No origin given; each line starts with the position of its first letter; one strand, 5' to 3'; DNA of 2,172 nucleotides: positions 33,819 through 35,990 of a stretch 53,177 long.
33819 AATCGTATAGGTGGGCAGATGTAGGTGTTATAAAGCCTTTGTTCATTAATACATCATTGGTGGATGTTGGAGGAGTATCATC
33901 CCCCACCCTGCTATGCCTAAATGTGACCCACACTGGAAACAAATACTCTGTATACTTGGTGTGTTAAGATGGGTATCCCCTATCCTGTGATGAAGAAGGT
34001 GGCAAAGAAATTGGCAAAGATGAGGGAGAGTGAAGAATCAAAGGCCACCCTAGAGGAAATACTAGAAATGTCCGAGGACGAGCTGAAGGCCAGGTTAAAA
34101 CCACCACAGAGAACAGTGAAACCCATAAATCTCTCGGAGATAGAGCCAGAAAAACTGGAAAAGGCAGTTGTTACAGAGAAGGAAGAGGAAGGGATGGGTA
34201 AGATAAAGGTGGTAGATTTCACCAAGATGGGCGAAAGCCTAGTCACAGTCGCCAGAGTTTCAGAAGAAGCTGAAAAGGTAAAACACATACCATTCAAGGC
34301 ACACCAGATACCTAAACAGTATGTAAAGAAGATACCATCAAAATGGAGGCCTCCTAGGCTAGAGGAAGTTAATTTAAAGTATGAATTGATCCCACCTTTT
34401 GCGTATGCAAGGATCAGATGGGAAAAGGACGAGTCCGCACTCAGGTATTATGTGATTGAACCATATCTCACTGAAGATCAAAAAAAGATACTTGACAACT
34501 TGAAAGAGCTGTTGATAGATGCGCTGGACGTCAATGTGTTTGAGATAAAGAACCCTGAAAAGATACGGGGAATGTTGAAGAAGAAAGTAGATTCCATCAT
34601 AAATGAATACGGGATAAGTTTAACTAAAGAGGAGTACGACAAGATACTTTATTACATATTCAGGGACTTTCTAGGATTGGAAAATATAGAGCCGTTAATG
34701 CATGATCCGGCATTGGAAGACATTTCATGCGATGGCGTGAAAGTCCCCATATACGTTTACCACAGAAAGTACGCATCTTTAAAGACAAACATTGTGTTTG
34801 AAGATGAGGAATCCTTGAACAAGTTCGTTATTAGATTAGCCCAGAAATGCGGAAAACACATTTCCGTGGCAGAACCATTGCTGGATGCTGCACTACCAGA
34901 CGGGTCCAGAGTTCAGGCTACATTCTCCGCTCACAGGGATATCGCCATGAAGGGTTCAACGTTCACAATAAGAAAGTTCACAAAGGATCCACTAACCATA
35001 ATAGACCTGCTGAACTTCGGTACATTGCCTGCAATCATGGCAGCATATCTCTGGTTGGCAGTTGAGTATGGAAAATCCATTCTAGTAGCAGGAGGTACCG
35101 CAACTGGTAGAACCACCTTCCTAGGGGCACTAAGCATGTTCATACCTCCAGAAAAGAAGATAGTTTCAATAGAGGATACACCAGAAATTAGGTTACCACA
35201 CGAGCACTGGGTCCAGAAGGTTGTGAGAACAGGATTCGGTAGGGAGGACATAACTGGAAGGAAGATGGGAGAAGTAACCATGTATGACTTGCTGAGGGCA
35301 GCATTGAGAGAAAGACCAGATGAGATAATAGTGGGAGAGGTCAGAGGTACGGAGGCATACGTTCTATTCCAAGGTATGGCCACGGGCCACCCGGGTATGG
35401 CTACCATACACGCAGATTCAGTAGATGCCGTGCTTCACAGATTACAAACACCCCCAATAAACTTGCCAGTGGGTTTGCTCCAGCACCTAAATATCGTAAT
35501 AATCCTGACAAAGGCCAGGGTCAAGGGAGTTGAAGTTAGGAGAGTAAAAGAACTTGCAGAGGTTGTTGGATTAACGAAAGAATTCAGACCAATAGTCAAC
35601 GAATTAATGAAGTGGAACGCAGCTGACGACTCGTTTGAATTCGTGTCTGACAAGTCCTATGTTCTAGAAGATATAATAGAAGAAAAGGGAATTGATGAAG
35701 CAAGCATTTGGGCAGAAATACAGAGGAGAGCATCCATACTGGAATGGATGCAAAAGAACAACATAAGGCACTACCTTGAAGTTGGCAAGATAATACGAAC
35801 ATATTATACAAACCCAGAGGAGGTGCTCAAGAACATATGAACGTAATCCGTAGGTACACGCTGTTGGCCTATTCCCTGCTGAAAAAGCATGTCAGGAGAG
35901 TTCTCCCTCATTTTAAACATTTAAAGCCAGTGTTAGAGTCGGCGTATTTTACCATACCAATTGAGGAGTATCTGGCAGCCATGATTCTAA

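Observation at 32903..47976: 15-kb translationally coupled type IV filament supercluster: two ATPase + split-platform modules bracket five pilin-like genes and a 1440-aa secreted protein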

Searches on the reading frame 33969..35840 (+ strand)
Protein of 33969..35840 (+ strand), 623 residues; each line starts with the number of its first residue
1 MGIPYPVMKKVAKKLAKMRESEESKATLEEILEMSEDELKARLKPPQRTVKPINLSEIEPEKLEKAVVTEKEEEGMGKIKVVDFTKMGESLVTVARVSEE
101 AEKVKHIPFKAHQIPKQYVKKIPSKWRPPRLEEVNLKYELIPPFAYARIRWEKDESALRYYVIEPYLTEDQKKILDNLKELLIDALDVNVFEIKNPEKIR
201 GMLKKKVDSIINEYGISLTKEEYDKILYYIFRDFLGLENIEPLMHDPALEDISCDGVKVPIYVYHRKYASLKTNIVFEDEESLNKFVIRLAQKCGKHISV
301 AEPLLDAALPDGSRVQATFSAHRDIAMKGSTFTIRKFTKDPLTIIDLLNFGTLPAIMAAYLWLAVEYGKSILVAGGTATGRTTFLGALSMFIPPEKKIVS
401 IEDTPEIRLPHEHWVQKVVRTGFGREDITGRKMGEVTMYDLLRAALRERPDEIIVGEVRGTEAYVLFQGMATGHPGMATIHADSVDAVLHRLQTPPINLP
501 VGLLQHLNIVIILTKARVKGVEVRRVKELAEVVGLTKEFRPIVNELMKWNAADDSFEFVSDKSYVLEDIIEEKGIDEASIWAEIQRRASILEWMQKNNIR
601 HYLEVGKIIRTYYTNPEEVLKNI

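Call 4: search_protein_families(library=pfam, proteins=[window:33969-35840:+], max_evalue=1)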
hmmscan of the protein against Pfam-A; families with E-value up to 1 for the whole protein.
window:33969-35840:+ (623 aa): 2 families
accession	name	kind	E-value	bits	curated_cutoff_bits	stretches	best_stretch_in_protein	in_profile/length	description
PF00437.27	T2SSE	-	9.3e-37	127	24.9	1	272-498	35-261/370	Type II/IV secretion system protein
PF23989.1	PilB3_C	-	0.0038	17.8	27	1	558-622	5-69/83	PilB3-like, C-terminal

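Call 6: search_protein_families(library=ncbifam, proteins=[window:33969-35840:+], max_evalue=0.1)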
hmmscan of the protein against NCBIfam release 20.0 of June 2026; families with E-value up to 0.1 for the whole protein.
window:33969-35840:+ (623 aa): 19 families
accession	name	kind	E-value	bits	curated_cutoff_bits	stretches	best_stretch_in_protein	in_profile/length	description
NF058587.1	archaellum_moto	equivalog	1.7e-128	429.6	550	1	130-614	26-519/527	archaellum flagellar ATPase motor FlaI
NF053672.1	bindosome_BasE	exception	4.5e-65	220.3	1000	1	141-615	46-510/512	bindosome assembly system ATPase subunit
TIGR03819.1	heli_sec_ATPase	hypoth_equivalog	5.8e-52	177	373.15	1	207-493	21-298/340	TadA family conjugal transfer-associated ATPase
TIGR02788.1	VirB11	equivalog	1.6e-41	142.3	249.95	2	358-493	134-263/308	P-type DNA transfer ATPase VirB11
TIGR02782.1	TrbB_P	equivalog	6e-33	114.4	304.55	1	284-536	55-297/303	P-type conjugative transfer ATPase TrbB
NF010475.0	PRK13900.1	equivalog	2.8e-32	112.1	389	2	359-493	151-280/333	type IV secretion system ATPase VirB11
NF010469.0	PRK13894.1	subfamily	2.1e-29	102.9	508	1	290-536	74-311/320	conjugal transfer ATPase TrbB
NF010407.0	PRK13833.1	subfamily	1.6e-20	73.8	499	1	325-493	101-260/323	conjugal transfer protein TrbB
NF010425.0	PRK13851.1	equivalog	1.6e-19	70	461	1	358-484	152-273/344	type IV secretion system protein VirB11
NF041000.1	ATPase_ComGA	equivalog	3.1e-14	52.6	300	1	371-494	131-244/267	competence type IV pilus ATPase ComGA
TIGR01420.1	pilT_fam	subfamily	1.6e-11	44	319.1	1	370-492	124-239/343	PilT/PilU family type 4a pilus ATPase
NF007755.0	PRK10436.1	equivalog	5.6e-11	41.8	617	1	371-495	222-335/465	type II secretion system protein GspE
TIGR02533.1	type_II_gspE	equivalog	8.3e-11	41.2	630.25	1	370-492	245-356/486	type II secretion system ATPase GspE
TIGR02538.1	type_IV_pilB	equivalog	1.2e-08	34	675.65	1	370-493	318-430/564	type IV-A pilus assembly ATPase PilB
TIGR02525.1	plasmid_TraJ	equivalog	1.3e-08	34.2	368.3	1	372-492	153-269/372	plasmid transfer ATPase TraJ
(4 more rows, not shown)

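Call 24: find_homologous_proteins(query=window:33969-35840:+, max_evalue=1e-10)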
Query window:33969-35840:+ (623 aa): 7932 proteins with E <= 1e-10 among 8000 candidates; the best 120 are listed.
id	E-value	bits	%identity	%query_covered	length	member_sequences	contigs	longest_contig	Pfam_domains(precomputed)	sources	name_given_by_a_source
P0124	0.0e+0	1331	95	100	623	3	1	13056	PF00437.27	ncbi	-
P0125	0.0e+0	1169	81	100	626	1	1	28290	PF00437.27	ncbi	-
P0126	0.0e+0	1156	80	100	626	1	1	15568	PF00437.27,PF23990.2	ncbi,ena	-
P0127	0.0e+0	1153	80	100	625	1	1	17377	PF00437.27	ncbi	-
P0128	0.0e+0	1128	79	100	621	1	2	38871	PF00437.27,PF23990.2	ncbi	-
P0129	0.0e+0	1124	78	100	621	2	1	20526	PF00437.27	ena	-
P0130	0.0e+0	1072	75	100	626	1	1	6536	PF23989.1,PF00437.27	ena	-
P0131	0.0e+0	1072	78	99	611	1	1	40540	PF00437.27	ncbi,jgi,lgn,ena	-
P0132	0.0e+0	1056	74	100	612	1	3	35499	PF00437.27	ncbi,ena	-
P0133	1.7e-265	900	70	87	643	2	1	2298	PF00437.27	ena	-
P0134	1.4e-260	884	68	88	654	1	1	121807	PF00437.27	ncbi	ncbi:type II/IV secretion system ATPase subunit [archaeon]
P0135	1.5e-260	884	59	99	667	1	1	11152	PF00437.27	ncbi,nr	ncbi:MAG: type II/IV secretion system ATPase subunit [Candidatus Diapherotrites archaeon]|nr:type II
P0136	1.4e-259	880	70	84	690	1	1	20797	PF00437.27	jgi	jgi:flagellar protein FlaI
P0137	4.5e-257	872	62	99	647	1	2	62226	PF00437.27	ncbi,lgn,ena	-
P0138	4.4e-253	859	71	81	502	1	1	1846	PF00437.27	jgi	jgi:flagellar protein FlaI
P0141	3.1e-246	836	60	94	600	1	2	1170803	PF23989.1,PF00437.27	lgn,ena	-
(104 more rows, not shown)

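Call 42: search_solved_structures(query=window:33969-35840:+, max_evalue=0.00001)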
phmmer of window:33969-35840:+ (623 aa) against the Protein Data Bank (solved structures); distinct sequences matched with E-value up to 0.00001: 26.
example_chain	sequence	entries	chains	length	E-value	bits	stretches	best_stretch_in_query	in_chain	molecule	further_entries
2oap_1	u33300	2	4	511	6.6e-127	427.3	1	137-619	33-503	Type II secretion system protein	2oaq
4ii7_A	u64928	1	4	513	1e-83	284.7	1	141-621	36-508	FlaI ATPase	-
4ihq_A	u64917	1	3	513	6.3e-83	282.1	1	141-621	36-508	FlaI ATPase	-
8rkd_E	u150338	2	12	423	2.4e-45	158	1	199-538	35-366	Pilus assembly ATPase CpaF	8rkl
8rjf_A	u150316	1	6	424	2.4e-45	158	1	199-538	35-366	Pilus assembly ATPase CpaF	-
9e24_A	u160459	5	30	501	4e-45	157.3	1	198-538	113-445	CpaF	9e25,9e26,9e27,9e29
6bge_A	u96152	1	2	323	4.9e-21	77.7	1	300-492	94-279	VirB11-like protein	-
1g6o_A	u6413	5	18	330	5.2e-21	77.6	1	300-492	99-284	CAG-ALPHA | virB11 homolog | Cag-alfa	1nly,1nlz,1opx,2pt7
2gza_A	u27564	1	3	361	5.9e-18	67.5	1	357-493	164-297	Type IV secretion system protein VirB11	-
2eyu_A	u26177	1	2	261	2.1e-08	36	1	370-498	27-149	twitching motility protein PilT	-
2gsz_A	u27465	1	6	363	4.2e-08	35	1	370-498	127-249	twitching motility protein PilT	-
2ewv_A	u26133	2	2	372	4.4e-08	34.9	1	370-498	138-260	twitching motility protein PilT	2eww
5it5_F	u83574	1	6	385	5.6e-08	34.6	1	338-534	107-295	ATP binding motif-containing protein PilF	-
5oiu_A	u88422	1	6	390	5.8e-08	34.5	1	338-534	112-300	Type IV pilus assembly protein PilF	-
6ejf_A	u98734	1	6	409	6.7e-08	34.3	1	339-535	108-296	Type IV pilus assembly protein PilF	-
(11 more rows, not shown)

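Call 55: search_solved_structures(query=window:33969-35840:+, max_evalue=1e-40, show_alignments=4)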
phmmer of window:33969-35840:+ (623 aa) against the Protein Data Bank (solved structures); distinct sequences matched with E-value up to 1e-40: 6.
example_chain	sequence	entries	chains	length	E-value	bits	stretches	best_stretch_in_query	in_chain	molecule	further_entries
2oap_1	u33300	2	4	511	6.6e-127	427.3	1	137-619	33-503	Type II secretion system protein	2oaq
4ii7_A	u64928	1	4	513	1e-83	284.7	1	141-621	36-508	FlaI ATPase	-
4ihq_A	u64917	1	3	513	6.3e-83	282.1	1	141-621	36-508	FlaI ATPase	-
8rkd_E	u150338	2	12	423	2.4e-45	158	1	199-538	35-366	Pilus assembly ATPase CpaF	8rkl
8rjf_A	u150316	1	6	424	2.4e-45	158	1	199-538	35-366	Pilus assembly ATPase CpaF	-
9e24_A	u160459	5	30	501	4e-45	157.3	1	198-538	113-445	CpaF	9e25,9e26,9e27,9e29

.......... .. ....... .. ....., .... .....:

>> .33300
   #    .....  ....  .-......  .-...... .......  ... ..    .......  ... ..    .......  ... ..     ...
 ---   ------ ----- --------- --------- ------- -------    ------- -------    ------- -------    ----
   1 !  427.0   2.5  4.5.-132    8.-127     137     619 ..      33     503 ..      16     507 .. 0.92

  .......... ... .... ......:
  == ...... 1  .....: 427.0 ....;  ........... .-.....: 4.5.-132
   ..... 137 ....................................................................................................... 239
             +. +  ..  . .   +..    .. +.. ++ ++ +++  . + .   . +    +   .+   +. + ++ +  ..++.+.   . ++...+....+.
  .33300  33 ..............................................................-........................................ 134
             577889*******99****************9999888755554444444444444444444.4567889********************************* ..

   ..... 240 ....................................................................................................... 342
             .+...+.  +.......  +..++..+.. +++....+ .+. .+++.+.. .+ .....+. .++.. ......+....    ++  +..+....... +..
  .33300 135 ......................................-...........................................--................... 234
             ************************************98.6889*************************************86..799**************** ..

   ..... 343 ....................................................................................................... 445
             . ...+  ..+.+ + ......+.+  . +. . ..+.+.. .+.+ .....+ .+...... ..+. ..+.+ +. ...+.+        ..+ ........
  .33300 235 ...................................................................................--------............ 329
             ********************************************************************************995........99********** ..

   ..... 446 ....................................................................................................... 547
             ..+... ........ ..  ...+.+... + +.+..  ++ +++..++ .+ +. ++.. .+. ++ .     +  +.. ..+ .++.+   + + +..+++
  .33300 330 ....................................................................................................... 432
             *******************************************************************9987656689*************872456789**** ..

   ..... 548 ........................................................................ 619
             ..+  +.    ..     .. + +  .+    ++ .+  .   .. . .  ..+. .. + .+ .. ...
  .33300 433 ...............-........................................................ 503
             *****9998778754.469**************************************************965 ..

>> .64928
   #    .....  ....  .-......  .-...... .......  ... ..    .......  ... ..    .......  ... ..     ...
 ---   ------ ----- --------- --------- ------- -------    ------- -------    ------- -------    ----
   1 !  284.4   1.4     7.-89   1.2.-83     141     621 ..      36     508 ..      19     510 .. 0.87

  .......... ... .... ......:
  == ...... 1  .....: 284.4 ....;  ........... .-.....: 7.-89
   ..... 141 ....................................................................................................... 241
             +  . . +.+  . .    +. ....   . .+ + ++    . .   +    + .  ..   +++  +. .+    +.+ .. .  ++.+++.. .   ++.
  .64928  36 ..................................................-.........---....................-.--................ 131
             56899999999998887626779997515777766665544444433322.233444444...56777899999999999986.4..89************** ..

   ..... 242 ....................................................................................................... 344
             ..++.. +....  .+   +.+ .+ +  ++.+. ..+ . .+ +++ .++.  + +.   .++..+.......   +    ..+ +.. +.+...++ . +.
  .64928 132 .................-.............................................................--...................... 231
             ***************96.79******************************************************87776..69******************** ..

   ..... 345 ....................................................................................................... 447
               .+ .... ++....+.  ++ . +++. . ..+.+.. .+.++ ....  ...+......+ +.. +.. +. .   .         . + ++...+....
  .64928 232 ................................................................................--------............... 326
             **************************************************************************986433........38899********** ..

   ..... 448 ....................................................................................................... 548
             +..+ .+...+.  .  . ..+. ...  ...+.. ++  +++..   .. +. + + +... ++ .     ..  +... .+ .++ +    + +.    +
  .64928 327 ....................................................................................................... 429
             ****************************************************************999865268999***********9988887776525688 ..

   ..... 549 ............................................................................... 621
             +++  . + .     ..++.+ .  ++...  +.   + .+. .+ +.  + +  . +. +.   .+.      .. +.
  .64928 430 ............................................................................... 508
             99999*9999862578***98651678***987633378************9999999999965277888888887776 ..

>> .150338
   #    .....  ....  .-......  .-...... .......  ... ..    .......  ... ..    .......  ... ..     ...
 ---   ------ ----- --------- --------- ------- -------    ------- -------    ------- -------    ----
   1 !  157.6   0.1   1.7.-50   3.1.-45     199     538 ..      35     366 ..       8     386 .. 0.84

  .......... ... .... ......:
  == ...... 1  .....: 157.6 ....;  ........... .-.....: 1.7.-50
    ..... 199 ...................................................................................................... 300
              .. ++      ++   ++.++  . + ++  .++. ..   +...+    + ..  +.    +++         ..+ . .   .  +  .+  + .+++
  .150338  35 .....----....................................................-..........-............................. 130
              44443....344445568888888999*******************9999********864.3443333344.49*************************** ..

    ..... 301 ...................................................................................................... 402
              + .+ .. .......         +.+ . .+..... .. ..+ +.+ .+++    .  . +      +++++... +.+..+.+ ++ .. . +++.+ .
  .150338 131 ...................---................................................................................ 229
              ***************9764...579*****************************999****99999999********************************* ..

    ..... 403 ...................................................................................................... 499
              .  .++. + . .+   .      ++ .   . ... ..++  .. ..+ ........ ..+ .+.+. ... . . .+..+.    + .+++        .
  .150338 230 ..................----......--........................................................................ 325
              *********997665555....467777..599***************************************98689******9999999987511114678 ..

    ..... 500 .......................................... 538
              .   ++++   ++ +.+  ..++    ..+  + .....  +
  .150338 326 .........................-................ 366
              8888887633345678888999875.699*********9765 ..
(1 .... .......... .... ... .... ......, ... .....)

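Call 67: find_encoding_contigs(protein=P0141, flank=10000, max_places=1)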
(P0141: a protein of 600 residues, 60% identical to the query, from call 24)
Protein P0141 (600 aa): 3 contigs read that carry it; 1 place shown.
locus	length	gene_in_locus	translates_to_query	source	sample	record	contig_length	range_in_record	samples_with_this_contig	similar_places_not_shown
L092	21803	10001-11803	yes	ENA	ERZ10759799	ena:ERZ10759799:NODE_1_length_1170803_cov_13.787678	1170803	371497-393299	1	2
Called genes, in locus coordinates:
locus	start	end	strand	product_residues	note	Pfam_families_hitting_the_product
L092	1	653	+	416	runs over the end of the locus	PF01979:Amidohydro_1, PF07969:Amidohydro_3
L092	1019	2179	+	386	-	-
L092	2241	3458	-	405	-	PF05221:AdoHcyase, PF00670:AdoHcyase_NAD, PF02826:2-Hacid_dh_C, PF07991:KARI_N (weak)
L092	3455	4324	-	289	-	PF00294:PfkB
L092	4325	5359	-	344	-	PF00483:NTP_transferase, PF12804:NTP_transf_3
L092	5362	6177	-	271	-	PF00483:NTP_transferase, PF12804:NTP_transf_3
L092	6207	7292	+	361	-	PF01494:FAD_binding_3 (faint), PF03486:HI0933_like, PF05834:Lycopene_cycl (faint), PF13450:NAD_binding_8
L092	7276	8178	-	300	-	PF00696:AA_kinase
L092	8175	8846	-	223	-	PF01255:Prenyltransf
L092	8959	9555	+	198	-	-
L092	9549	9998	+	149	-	-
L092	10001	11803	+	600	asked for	PF00437:T2SSE, PF23989:PilB3_C (weak)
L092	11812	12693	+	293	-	PF00482:T2SSF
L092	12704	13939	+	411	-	PF00482:T2SSF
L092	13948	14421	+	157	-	-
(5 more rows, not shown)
